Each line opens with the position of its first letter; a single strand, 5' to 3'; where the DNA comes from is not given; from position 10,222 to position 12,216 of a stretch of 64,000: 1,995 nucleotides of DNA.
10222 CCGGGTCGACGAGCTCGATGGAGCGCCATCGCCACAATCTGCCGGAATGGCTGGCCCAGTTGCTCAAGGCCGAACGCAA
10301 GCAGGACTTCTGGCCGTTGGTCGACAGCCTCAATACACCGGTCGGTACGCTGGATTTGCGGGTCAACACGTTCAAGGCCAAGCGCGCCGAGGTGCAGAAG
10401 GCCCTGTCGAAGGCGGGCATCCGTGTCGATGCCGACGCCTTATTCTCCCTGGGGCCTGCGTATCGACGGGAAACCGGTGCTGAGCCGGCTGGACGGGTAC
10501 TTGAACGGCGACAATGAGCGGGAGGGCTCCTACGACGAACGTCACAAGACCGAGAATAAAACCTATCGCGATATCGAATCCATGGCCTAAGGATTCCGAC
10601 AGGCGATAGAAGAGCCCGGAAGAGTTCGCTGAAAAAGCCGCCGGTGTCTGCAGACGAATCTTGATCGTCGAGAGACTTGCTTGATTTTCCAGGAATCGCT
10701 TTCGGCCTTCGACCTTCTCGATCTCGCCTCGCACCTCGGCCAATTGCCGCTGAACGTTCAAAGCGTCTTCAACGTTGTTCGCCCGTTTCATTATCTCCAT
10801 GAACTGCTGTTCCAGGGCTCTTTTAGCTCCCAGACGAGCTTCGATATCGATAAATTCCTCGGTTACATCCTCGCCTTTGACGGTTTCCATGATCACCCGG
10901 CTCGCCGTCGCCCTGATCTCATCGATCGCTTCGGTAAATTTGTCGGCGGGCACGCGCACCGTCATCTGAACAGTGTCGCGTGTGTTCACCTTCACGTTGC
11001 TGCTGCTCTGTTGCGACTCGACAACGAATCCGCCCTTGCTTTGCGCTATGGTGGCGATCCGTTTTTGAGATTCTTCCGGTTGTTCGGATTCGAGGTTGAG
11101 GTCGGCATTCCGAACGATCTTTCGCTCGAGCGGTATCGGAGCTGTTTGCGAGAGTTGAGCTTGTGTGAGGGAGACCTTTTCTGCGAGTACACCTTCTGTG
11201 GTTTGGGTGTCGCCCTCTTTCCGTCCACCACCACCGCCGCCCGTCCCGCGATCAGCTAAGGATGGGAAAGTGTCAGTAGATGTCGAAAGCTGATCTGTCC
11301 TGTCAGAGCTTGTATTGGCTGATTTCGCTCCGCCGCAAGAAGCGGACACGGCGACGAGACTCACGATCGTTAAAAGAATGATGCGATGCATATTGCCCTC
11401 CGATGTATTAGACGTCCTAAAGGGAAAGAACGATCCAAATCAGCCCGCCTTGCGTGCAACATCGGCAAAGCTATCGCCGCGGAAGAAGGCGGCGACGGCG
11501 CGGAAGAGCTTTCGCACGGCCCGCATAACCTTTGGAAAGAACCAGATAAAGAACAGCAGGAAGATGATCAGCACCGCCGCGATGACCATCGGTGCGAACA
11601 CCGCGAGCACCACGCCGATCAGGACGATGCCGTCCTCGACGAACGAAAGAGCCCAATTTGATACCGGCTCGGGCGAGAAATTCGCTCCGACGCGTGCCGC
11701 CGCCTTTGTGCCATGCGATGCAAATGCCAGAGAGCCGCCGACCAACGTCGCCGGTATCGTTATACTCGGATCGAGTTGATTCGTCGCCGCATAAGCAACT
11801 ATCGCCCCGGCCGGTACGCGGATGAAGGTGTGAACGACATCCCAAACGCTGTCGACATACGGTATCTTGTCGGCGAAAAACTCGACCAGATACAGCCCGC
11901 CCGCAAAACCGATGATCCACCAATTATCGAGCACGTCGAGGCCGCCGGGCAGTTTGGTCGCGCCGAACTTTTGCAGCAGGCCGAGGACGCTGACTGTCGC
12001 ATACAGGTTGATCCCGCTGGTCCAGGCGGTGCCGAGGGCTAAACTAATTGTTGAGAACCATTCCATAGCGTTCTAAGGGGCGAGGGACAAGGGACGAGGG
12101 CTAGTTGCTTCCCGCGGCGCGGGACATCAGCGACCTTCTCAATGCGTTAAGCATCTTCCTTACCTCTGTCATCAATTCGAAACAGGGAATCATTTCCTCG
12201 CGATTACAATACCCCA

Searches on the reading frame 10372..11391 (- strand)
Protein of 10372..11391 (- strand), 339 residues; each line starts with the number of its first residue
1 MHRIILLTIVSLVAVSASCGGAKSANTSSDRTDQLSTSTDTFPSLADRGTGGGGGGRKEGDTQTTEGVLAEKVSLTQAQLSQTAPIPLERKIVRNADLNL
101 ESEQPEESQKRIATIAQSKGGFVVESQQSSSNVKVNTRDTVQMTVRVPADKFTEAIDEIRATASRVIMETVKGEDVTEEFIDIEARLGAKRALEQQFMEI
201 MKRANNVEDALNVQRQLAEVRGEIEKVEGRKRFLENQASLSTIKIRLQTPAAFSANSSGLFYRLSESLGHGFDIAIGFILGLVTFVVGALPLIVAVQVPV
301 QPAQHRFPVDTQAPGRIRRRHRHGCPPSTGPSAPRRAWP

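Call 4: search_protein_families(library=pfam, proteins=[window:10372-11391:-])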
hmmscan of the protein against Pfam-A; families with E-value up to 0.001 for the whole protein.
window:10372-11391:- (339 aa): 1 family
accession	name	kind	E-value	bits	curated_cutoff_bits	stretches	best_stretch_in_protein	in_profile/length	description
PF14257.11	DUF4349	-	5.6e-52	176.6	27.7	1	90-297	1-205/213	Domain of unknown function (DUF4349)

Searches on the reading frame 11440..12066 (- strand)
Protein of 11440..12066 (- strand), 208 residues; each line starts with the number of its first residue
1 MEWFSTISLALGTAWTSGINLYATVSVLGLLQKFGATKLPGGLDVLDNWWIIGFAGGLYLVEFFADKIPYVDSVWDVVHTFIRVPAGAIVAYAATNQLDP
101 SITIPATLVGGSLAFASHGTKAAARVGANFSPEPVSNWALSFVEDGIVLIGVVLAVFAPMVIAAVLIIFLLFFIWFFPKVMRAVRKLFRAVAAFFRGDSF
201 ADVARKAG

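Call 4: search_protein_families(library=pfam, proteins=[window:11440-12066:-])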
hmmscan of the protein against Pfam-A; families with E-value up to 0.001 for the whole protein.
window:11440-12066:- (208 aa): 1 family
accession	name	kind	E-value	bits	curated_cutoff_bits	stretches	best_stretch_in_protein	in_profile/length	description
PF13548.11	DUF4126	-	7.4e-56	189.1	27.5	1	8-178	2-174/175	Domain of unknown function (DUF4126)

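Call 48: find_related_loci(query=window:11440-12066:-, collection=metagenome_contigs, flank=3500)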
Query window:11440-12066:- (208 aa) in metagenome_contigs; peptide patterns used: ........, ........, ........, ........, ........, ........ (x = any residue, [..] = any of these).
479 stretches matched a pattern; 379 encode a relative of the query (tblastn E <= 1e-3); the best 80 are kept; 80 distinct loci.
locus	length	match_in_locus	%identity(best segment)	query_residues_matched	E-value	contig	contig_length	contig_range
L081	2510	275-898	90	1-208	4e-128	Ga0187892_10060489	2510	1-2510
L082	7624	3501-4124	86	1-208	4e-119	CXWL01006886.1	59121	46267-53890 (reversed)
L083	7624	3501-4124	86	1-208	6e-119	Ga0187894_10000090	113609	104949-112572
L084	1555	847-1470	85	1-208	4e-127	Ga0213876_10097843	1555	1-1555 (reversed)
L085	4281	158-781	84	1-208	1e-117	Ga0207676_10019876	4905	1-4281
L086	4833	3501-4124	83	1-208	1e-116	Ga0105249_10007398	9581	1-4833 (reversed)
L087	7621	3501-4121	93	1-207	4e-116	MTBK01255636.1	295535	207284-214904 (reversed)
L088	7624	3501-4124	85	1-208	7e-116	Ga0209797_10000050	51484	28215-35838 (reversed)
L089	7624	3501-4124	85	1-208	9e-116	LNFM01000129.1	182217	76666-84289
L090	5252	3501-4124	83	1-208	4e-114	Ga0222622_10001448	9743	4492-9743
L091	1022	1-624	83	1-208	3e-124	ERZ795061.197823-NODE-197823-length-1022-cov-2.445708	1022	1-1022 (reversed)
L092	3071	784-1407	83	1-208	2e-116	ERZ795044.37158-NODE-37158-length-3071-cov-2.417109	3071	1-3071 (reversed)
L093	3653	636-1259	82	1-208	7e-115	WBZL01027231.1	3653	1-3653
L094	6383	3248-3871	81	1-208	5e-113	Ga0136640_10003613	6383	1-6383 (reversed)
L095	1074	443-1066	81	1-208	6e-123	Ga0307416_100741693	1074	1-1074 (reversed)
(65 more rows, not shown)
